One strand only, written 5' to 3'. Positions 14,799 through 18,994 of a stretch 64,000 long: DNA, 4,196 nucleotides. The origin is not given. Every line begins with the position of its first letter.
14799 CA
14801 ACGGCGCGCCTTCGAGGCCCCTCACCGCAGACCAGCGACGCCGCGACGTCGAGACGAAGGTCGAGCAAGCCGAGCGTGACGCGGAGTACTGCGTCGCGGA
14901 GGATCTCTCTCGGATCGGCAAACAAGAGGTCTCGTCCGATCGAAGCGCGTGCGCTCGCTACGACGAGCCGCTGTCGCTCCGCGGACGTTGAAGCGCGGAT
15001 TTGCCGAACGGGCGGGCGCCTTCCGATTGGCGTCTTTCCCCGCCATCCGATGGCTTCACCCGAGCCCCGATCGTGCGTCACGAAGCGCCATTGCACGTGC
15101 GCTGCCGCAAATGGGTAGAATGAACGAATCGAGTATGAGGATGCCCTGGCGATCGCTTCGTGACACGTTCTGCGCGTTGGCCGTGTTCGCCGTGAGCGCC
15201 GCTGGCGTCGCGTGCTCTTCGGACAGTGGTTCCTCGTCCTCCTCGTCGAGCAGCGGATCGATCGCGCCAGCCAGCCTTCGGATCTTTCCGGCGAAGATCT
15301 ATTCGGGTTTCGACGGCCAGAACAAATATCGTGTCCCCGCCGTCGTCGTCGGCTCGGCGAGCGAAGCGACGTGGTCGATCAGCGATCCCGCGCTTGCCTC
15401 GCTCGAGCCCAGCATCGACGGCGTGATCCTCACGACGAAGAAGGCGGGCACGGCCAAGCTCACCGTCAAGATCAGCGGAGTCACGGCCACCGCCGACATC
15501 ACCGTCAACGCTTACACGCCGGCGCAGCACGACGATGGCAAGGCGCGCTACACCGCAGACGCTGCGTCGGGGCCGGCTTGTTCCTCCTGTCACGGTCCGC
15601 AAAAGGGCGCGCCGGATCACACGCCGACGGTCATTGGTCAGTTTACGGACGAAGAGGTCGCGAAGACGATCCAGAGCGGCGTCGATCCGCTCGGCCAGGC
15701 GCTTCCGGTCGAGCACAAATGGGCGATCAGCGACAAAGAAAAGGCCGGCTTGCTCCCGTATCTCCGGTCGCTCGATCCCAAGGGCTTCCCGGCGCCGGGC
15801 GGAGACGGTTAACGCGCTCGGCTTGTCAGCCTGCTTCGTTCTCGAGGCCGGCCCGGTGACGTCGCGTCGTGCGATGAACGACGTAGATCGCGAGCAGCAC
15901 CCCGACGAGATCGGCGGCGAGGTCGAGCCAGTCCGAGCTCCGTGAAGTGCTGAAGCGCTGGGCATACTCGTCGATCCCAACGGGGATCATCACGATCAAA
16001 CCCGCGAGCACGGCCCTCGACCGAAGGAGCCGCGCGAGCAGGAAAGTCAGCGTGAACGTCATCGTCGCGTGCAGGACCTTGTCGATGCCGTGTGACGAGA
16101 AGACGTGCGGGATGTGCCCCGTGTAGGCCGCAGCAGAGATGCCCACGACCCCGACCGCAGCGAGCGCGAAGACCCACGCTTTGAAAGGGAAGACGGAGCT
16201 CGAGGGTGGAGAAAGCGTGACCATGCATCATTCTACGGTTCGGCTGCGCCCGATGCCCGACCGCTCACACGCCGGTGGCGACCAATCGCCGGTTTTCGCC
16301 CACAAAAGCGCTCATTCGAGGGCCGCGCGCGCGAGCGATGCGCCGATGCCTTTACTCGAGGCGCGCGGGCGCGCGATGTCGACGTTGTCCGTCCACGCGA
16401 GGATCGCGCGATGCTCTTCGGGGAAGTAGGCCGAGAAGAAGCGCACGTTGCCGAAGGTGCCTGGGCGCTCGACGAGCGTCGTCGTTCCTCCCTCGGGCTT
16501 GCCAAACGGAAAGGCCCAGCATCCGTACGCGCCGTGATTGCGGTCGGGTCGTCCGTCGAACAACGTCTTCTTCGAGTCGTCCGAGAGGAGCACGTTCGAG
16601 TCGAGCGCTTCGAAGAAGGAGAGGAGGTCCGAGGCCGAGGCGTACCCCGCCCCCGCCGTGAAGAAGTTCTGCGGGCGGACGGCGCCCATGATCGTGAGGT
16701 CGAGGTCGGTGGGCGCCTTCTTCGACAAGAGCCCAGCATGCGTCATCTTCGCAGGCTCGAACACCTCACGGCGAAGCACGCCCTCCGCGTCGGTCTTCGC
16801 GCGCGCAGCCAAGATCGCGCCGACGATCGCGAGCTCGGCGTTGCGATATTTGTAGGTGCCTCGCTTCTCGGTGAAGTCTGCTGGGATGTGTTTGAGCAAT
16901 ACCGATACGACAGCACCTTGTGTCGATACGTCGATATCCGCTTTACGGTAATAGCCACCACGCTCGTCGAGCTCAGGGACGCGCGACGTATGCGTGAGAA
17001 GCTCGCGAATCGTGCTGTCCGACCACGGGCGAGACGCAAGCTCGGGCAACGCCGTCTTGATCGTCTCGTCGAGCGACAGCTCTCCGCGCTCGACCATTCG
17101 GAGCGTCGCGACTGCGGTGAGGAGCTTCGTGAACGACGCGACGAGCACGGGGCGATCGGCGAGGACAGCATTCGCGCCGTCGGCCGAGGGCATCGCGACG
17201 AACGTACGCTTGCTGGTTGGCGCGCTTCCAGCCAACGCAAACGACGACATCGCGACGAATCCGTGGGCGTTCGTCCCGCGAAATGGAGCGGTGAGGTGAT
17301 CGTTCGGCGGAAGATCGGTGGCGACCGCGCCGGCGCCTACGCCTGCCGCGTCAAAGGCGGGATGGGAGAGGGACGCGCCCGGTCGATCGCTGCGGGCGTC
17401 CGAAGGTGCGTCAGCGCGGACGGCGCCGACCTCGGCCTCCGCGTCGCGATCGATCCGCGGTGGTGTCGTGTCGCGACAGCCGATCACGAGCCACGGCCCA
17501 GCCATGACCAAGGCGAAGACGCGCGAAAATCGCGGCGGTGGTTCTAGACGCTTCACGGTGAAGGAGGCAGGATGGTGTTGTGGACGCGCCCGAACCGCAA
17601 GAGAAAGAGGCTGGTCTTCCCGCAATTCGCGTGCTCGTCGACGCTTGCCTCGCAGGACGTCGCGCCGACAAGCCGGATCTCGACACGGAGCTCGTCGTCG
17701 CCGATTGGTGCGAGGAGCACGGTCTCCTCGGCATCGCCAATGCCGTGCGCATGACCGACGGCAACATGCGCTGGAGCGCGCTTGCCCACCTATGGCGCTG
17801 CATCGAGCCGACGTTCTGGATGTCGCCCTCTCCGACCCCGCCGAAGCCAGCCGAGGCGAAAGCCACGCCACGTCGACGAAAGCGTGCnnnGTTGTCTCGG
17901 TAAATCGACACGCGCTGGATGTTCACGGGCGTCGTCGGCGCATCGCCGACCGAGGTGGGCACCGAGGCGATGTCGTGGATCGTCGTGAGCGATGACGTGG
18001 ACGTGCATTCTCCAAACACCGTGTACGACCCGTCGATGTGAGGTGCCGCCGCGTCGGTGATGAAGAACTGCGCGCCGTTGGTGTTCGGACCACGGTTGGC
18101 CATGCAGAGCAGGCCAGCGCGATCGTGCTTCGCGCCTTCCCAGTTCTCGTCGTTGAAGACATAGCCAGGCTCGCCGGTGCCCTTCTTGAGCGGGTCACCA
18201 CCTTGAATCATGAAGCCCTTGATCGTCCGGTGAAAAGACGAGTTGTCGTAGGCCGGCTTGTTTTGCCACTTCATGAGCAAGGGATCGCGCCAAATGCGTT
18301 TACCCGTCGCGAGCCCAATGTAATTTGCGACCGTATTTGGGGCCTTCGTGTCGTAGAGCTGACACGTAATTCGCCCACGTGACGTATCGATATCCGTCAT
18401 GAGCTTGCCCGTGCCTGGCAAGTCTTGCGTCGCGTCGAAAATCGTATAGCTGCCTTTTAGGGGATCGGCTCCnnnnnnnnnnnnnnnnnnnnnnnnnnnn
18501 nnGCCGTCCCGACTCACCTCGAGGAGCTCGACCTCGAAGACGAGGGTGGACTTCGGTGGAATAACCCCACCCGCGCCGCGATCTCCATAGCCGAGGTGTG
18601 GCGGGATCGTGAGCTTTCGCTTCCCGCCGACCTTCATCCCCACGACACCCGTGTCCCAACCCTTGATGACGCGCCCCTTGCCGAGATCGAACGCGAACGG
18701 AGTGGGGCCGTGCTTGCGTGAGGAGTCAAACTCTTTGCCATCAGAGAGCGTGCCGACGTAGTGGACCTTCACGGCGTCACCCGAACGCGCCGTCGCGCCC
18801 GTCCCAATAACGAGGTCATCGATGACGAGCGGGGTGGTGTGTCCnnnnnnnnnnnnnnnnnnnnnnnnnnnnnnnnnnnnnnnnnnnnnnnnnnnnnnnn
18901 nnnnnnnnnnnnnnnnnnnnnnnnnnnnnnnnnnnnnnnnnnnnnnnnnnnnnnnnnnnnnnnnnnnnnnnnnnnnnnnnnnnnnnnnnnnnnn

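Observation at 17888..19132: Membrane-anchored FKBP-cyclophilin dual-family peptidyl-prolyl isomerase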

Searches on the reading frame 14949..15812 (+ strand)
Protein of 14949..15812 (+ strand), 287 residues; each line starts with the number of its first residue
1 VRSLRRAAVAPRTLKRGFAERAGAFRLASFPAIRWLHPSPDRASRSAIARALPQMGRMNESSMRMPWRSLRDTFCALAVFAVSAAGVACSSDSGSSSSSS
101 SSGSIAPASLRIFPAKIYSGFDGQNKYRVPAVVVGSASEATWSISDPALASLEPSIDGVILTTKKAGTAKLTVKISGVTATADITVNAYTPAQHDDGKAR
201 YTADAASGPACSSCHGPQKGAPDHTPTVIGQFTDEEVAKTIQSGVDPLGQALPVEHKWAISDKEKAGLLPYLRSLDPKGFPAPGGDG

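Call 20: search_protein_families(library=pfam, proteins=[window:14949-15812:+], max_evalue=0.001)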
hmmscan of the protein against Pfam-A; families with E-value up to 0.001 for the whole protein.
window:14949-15812:+ (287 aa): 1 family
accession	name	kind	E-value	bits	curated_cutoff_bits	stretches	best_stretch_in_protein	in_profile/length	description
PF13442.11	Cytochrome_CBB3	-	0.00018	22.2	27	1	193-272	2-68/68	Cytochrome C oxidase, cbb3-type, subunit III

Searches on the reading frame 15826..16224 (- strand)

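Call 20: search_protein_families(library=pfam, proteins=[window:15826-16224:-], max_evalue=0.001)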
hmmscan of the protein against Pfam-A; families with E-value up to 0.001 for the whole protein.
window:15826-16224:- (132 aa): 1 family
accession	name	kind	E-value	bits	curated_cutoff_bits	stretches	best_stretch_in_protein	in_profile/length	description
PF04892.17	VanZ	-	5.8e-07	30.6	30.1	1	41-116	55-122/126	VanZ like family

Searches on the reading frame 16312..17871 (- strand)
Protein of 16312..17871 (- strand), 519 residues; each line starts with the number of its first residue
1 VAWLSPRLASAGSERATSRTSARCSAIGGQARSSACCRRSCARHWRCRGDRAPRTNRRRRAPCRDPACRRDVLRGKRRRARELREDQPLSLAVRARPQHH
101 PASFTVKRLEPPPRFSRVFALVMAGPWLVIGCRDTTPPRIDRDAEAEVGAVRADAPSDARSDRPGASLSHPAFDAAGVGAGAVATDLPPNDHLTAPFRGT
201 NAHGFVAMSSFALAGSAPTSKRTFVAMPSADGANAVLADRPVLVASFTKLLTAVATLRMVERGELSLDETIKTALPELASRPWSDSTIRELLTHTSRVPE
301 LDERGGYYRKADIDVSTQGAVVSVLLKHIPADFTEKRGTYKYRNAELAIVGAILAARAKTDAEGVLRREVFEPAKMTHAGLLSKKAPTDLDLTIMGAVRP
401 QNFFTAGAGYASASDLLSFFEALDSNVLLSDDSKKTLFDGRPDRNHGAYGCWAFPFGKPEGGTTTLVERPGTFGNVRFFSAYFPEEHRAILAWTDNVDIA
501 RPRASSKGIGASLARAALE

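Call 20: search_protein_families(library=pfam, proteins=[window:16312-17871:-], max_evalue=0.001)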
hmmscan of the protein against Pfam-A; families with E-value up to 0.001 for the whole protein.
window:16312-17871:- (519 aa): 2 families
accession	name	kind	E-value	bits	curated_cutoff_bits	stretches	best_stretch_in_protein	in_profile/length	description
PF00144.29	Beta-lactamase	-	2.4e-28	99.7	27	1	232-452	40-267/329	Beta-lactamase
PF13354.11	Beta-lactamase2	-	0.00078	19.3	22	0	237-272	16-51/214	Beta-lactamase enzyme family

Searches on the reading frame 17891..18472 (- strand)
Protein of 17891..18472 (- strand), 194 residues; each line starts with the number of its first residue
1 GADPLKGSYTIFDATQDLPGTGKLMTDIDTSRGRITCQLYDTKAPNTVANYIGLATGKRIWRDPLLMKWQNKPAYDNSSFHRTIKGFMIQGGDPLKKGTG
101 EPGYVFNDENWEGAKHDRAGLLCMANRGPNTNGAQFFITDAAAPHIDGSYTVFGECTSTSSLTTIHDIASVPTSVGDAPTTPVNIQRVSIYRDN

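Call 59: search_solved_structures(query=window:17891-18472:-, show_alignments=2, max_evalue=1e-20)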
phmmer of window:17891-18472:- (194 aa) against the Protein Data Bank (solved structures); distinct sequences matched with E-value up to 1e-20: 62 (the best 60 are shown).
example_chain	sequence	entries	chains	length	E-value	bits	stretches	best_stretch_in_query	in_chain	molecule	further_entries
1w74_A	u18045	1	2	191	7.2e-39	136.8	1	27-190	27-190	PEPTIDYL-PROLYL CIS-TRANS ISOMERASE A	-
8xi2_S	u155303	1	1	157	6.7e-29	104.2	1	26-187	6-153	Peptidyl-prolyl cis-trans isomerase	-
9l5r_S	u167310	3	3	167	1e-28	103.6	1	28-190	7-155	Peptidyl-prolyl cis-trans isomerase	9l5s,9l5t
2he9_A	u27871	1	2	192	4.6e-27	98.2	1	29-184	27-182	NK-tumor recognition protein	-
6lkb_A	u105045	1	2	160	5.4e-27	98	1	74-189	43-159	Peptidyl-prolyl cis-trans isomerase CYP71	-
1a33_A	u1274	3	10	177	2.9e-26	95.6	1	31-164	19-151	PEPTIDYLPROLYL ISOMERASE | CYCLOPHILIN | PEPTIDYL-PROLYL CIS-TRANS ISOMERASE 1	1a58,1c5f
8ro0_S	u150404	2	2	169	3.4e-26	95.4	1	28-186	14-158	Peptidyl-prolyl cis-trans isomerase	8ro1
2b71_A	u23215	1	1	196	4.5e-26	95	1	74-189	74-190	cyclophilin-like protein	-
2c3b_A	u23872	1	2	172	3.4e-25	92.1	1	29-178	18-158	PPIASE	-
3jb9_d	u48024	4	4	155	8.2e-25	90.9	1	27-186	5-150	Peptidyl-prolyl cis-trans isomerase ppi1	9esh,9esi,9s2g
1ihg_A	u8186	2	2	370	9.8e-25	90.6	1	20-160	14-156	Cyclophilin 40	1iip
5yb9_A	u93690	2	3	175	3e-24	89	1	32-159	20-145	Peptidyl-prolyl cis-trans isomerase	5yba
2oju_A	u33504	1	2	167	3.9e-24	88.7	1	74-191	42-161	PEPTIDYL-PROLYL CIS-TRANS ISOMERASE-LIKE 3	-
1xyh_A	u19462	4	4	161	6.2e-24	88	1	75-191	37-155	cyclophilin-like protein PPIL3b | Peptidyl-prolyl cis-trans isomerase-like 3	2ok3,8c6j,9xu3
2hqj_A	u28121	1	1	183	6.5e-24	88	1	30-157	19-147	Peptidyl-prolyl cis-trans isomerase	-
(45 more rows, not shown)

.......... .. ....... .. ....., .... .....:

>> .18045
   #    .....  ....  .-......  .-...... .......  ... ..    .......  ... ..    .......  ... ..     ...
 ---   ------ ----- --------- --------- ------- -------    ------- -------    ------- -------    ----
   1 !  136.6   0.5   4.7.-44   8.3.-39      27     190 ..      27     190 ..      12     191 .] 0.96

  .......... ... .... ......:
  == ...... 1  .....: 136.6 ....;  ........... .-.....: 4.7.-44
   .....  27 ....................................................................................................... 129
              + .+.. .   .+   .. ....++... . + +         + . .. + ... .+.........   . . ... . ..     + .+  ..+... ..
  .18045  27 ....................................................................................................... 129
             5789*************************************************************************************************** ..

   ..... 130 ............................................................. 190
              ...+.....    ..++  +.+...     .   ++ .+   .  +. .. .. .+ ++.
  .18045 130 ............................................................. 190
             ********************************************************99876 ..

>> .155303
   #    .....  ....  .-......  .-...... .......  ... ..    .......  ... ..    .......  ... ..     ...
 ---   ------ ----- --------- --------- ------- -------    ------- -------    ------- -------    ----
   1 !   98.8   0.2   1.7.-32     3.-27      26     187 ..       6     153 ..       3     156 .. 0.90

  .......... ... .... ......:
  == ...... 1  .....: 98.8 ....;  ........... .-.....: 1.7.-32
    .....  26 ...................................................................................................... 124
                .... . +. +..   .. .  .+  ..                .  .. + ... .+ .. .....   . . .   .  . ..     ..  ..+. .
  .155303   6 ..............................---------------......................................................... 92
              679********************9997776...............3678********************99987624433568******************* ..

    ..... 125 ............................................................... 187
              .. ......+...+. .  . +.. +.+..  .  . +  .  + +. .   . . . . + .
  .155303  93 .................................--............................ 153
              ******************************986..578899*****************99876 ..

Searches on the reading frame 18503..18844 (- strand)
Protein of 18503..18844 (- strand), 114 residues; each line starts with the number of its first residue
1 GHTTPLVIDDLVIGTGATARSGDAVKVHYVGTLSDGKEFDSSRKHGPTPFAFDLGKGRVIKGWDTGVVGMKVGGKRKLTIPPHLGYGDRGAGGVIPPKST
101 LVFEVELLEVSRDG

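Call 54: find_homologous_proteins(query=window:18503-18844:-, max_evalue=1e-10)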
Query window:18503-18844:- (114 aa): 7990 proteins with E <= 1e-10 among 8000 candidates; the best 120 are listed.
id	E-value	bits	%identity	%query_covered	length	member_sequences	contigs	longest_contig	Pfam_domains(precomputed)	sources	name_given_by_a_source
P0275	1.5e-59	217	61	92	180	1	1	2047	PF00254.35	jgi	jgi:peptidylprolyl isomerase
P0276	1.8e-54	201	65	92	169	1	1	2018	PF00254.35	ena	-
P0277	4.4e-48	180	77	94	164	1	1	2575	PF00254.35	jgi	jgi:FKBP-type peptidyl-prolyl cis-trans isomerase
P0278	5.3e-48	180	77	94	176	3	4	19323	PF00254.35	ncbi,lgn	-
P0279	1.1e-47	179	77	94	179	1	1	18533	PF00254.35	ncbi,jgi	jgi:FKBP-type peptidyl-prolyl cis-trans isomerase FkpA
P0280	1.8e-47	178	76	94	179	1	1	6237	PF00254.35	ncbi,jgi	jgi:FKBP-type peptidyl-prolyl cis-trans isomerase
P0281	4.2e-47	177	76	92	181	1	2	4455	PF00254.35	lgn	-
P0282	7.1e-47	176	75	83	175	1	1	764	PF00254.35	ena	-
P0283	1.2e-46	176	76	83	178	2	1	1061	PF00254.35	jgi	jgi:FKBP-type peptidyl-prolyl cis-trans isomerase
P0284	1.2e-46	176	77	83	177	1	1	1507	PF00254.35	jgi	jgi:FKBP-type peptidyl-prolyl cis-trans isomerase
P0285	1.4e-46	176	75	94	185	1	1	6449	PF00254.35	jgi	jgi:FKBP-type peptidyl-prolyl cis-trans isomerase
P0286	1.4e-46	175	73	94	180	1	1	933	PF00254.35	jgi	jgi:FKBP-type peptidyl-prolyl cis-trans isomerase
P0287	1.8e-46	175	76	94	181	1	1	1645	PF00254.35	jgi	jgi:FKBP-type peptidyl-prolyl cis-trans isomerase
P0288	1.9e-46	175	74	83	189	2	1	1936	PF00254.35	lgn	-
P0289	2.1e-46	175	75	83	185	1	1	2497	PF00254.35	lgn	-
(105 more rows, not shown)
